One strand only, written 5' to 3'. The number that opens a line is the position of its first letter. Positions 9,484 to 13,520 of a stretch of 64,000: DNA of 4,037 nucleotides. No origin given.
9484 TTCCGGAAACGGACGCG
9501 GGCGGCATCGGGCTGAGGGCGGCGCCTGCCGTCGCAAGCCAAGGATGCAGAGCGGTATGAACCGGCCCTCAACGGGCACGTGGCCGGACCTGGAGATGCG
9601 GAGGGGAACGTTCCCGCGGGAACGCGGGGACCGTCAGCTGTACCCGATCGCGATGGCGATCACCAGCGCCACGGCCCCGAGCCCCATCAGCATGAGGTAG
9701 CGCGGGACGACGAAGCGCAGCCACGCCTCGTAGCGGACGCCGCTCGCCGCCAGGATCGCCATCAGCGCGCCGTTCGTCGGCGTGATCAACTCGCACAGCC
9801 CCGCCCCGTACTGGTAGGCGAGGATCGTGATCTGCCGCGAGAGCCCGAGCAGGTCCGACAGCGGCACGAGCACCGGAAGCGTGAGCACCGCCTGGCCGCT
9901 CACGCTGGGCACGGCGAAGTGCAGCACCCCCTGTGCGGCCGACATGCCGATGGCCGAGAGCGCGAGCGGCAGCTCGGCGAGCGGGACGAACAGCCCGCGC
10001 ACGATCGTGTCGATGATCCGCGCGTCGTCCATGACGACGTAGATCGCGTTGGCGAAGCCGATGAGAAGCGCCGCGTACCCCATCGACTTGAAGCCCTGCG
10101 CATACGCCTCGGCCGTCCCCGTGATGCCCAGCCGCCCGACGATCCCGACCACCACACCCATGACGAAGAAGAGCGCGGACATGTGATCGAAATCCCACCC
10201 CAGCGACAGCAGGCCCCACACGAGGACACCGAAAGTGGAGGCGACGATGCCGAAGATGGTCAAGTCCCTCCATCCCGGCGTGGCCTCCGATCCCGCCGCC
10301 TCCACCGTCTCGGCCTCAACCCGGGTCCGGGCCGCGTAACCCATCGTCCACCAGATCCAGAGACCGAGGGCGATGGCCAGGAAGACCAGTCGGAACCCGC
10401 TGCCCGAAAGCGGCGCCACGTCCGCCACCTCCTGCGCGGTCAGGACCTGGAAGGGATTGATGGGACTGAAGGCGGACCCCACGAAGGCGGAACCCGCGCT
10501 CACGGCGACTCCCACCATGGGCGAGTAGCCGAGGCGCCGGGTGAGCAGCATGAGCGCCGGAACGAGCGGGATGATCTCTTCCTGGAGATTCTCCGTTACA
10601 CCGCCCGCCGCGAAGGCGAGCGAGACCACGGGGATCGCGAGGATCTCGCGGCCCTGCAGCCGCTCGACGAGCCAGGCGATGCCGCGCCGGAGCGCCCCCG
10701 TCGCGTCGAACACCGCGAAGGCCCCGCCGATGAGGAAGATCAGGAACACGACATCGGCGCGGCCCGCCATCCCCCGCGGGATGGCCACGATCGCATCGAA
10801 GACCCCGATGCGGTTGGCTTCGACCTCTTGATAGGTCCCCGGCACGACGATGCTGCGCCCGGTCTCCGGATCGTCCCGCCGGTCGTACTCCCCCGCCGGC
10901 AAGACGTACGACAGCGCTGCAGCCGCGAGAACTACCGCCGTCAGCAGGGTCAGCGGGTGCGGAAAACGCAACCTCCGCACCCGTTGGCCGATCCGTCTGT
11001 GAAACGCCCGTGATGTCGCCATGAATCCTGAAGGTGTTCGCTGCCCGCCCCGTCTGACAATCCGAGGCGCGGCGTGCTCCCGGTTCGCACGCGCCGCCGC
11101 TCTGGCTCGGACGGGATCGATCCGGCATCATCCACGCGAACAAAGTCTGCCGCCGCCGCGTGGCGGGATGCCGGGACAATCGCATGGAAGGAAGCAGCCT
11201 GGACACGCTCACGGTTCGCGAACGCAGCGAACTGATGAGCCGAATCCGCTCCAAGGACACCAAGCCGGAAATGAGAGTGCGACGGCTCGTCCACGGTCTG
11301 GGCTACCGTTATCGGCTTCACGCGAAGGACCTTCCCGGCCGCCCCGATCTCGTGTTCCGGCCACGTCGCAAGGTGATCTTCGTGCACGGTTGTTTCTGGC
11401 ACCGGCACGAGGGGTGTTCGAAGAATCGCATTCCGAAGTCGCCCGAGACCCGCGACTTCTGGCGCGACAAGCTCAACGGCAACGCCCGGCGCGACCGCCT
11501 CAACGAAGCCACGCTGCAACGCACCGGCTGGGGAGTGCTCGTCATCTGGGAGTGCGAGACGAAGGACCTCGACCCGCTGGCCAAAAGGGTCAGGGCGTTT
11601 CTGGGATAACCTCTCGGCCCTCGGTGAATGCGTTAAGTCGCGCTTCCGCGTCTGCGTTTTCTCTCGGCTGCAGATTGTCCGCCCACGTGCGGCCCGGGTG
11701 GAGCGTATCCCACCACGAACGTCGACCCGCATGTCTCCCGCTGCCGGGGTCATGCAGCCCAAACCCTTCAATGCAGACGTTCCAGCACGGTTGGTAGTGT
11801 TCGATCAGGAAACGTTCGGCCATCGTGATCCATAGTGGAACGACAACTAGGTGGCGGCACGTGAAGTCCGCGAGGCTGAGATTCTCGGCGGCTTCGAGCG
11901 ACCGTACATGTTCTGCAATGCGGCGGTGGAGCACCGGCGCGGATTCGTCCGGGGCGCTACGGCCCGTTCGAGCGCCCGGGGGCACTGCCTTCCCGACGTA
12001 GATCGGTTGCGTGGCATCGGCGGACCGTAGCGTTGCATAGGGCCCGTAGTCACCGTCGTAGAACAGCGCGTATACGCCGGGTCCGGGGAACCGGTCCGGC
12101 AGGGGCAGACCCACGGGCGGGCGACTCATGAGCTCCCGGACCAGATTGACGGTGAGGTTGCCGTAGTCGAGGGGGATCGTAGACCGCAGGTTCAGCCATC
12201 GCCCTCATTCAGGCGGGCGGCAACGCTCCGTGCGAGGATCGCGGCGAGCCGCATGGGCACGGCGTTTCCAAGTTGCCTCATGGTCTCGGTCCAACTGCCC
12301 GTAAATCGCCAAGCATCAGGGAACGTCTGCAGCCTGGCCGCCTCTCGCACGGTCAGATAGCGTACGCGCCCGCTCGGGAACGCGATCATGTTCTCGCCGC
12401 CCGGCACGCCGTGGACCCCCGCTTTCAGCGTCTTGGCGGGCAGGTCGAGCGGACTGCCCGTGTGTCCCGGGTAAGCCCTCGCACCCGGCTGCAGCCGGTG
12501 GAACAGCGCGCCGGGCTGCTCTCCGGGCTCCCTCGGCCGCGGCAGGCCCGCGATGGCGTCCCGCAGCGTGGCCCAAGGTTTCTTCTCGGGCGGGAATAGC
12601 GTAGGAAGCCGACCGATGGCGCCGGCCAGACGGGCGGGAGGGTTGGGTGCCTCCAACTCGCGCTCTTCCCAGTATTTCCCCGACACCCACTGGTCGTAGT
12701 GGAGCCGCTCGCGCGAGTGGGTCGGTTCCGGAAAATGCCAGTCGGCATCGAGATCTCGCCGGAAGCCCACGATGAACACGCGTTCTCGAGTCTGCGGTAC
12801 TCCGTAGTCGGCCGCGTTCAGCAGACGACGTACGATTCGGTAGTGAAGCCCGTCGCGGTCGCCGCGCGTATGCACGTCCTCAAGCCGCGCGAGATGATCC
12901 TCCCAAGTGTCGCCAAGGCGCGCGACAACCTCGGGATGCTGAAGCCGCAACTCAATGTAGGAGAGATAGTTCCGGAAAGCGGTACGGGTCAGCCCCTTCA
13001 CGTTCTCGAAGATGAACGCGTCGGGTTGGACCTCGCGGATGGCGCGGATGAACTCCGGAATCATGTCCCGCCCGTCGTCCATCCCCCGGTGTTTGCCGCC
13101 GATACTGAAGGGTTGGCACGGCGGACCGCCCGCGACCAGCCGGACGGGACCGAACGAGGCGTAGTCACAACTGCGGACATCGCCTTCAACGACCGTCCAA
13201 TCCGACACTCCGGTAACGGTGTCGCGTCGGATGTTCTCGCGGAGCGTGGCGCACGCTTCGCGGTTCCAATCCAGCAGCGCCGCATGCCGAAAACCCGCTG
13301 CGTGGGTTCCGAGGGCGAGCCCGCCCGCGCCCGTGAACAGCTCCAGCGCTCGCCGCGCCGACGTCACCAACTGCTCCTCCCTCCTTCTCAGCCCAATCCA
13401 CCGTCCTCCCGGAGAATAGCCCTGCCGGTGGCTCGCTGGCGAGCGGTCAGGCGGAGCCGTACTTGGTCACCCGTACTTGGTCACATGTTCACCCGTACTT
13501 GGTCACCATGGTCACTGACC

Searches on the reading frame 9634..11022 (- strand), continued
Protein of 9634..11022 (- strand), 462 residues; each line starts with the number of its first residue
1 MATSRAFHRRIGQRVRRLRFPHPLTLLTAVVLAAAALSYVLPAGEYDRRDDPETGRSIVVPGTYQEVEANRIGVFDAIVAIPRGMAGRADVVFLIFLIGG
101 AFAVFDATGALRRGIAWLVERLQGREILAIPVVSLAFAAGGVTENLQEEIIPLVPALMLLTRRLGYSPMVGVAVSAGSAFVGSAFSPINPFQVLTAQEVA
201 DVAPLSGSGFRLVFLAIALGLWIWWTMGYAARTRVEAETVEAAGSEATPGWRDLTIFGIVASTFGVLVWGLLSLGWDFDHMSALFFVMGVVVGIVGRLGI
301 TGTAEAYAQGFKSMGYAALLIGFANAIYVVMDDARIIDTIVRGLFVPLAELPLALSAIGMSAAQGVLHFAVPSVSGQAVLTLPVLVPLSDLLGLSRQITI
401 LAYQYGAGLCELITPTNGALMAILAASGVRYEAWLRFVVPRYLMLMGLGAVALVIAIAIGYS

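Call 57: find_encoding_contigs(protein=P0034, flank=10000, max_places=2)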
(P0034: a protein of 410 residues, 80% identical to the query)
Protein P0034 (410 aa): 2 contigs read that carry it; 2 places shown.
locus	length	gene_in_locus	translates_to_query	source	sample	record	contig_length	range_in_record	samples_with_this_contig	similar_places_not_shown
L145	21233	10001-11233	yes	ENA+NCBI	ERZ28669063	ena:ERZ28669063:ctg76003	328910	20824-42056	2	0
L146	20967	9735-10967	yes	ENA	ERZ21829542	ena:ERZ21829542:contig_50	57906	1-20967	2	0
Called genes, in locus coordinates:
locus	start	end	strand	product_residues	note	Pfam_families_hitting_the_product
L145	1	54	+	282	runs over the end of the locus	PF13276:HTH_21, PF00665:rve, PF13683:rve_3, PF13333:rve_2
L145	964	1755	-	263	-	-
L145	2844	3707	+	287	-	PF04542:Sigma70_r2, PF04539:Sigma70_r3, PF04545:Sigma70_r4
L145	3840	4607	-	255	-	PF00884:Sulfatase, PF01663:Phosphodiest (weak), PF02995:DUF229 (weak)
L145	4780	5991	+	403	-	PF05598:DUF772, PF01609:DDE_Tnp_1, PF13751:DDE_Tnp_1_6 (weak)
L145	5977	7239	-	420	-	PF00884:Sulfatase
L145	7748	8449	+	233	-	-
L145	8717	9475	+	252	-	PF15869:TolB_like (weak)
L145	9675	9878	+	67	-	-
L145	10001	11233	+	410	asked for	PF03606:DcuC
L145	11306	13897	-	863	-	PF17148:DUF5117, PF16313:DUF4953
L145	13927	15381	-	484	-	PF00144:Beta-lactamase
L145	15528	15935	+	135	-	-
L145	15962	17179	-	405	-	PF12704:MacB_PCD, PF02687:FtsX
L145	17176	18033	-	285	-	PF02463:SMC_N (weak), PF00005:ABC_tran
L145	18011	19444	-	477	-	PF25917:BSH_RND, PF25973:BSH_CzcB, PF25876:HH_MFP_RND (weak), PF25954:Beta-barrel_RND_2, PF25990:Beta-barrel_YknX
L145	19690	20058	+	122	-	-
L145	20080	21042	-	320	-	PF00892:EamA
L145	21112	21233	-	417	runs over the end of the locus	PF00324:AA_permease, PF13520:AA_permease_2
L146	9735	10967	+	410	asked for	PF03606:DcuC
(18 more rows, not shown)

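Call 58: find_encoding_contigs(protein=P0029, flank=10000, max_places=2)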
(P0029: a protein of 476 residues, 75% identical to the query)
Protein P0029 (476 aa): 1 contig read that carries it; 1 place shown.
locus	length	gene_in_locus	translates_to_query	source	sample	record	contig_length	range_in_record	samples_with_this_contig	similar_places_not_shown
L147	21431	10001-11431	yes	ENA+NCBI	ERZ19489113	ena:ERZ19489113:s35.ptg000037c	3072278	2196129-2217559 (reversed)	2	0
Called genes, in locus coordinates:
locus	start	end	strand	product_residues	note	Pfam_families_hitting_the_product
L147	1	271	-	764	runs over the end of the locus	PF01564:Spermine_synth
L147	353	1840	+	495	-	PF01554:MatE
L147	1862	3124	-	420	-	PF01266:DAO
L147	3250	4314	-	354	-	PF01063:Aminotran_4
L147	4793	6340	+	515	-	PF07969:Amidohydro_3 (faint), PF01979:Amidohydro_1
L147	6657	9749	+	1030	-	PF00326:Peptidase_S9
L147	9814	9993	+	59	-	-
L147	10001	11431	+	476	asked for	PF03606:DcuC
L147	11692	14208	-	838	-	PF17148:DUF5117, PF16313:DUF4953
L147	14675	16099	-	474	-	PF00324:AA_permease, PF13520:AA_permease_2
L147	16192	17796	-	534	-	PF06500:FrsA-like (weak), PF02129:Peptidase_S15, PF12697:Abhydrolase_6, PF00326:Peptidase_S9 (faint), PF01738:DLH (faint), PF12146:Hydrolase_4, PF08840:BAAT_C (weak)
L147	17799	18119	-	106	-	PF01906:YbjQ_1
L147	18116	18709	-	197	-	-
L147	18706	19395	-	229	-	PF04542:Sigma70_r2, PF08281:Sigma70_r4_2, PF04545:Sigma70_r4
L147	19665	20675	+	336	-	PF00291:PALP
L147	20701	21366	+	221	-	PF14681:UPRTase, PF00156:Pribosyltran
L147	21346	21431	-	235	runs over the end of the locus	PF04214:DUF411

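Call 59: find_encoding_contigs(protein=P0011, flank=10000, max_places=3)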
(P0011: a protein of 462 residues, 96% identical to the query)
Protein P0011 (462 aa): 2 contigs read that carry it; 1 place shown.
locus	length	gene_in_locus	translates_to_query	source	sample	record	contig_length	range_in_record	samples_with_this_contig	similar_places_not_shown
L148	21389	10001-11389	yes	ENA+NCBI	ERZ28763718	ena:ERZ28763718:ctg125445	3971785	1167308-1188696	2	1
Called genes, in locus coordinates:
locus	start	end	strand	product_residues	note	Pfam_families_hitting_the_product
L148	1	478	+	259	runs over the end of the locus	PF00106:adh_short, PF08659:KR, PF13561:adh_short_C2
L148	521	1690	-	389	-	-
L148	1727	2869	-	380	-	PF01063:Aminotran_4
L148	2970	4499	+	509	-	PF01979:Amidohydro_1, PF07969:Amidohydro_3 (weak)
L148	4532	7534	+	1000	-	-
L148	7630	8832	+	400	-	PF00145:DNA_methylase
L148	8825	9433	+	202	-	PF09517:RE_Eco29kI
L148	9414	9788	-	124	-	PF03852:Vsr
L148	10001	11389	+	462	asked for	PF03606:DcuC, PF03553:Na_H_antiporter (faint)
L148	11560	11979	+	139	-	-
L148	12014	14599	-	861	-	PF17148:DUF5117, PF16313:DUF4953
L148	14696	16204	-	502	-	PF00144:Beta-lactamase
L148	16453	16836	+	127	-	PF16231:DUF4890 (weak)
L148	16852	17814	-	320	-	PF00892:EamA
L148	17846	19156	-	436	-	PF00324:AA_permease, PF13520:AA_permease_2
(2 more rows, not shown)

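Call 71: search_protein_families(library=ncbifam, proteins=[L138:11687-12157:+], max_evalue=0.01)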
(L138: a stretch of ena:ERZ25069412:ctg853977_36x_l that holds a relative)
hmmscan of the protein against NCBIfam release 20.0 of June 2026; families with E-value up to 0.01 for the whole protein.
L138:11687-12157:+ (156 aa): 0 families

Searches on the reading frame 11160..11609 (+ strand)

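Call 8: search_protein_families(library=pfam, proteins=[window:11160-11609:+], max_evalue=0.01)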
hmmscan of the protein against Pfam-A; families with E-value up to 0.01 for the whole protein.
window:11160-11609:+ (149 aa): 1 family
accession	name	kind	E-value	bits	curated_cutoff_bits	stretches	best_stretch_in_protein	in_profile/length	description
PF03852.21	Vsr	-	4.2e-30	103.9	27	1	15-84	2-71/74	DNA mismatch endonuclease Vsr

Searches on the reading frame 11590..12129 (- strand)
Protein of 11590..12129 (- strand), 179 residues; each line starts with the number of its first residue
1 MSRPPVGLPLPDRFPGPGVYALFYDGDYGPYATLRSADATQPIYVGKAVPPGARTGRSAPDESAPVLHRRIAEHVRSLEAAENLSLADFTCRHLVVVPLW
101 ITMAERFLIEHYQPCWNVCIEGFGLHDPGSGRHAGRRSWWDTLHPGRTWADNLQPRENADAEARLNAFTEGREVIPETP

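Call 8: search_protein_families(library=pfam, proteins=[window:11590-12129:-], max_evalue=0.01)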
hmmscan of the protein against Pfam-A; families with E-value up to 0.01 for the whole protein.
window:11590-12129:- (179 aa): 1 family
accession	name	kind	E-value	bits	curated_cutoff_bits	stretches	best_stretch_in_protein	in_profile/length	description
PF09517.16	RE_Eco29kI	-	4e-54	183.3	30.8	1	13-162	2-155/164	Eco29kI restriction endonuclease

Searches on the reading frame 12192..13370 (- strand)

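Call 8: search_protein_families(library=pfam, proteins=[window:12192-13370:-], max_evalue=0.01)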
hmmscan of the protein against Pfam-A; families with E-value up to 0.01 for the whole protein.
window:12192-13370:- (392 aa): 2 families
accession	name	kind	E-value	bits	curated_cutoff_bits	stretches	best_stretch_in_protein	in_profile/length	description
PF00145.23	DNA_methylase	-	5.2e-56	190.9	22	2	8-139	3-126/324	C-5 cytosine-specific DNA methylase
PF03602.21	Cons_hypoth95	-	0.0015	18.7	24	1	6-53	43-90/182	Conserved hypothetical protein 95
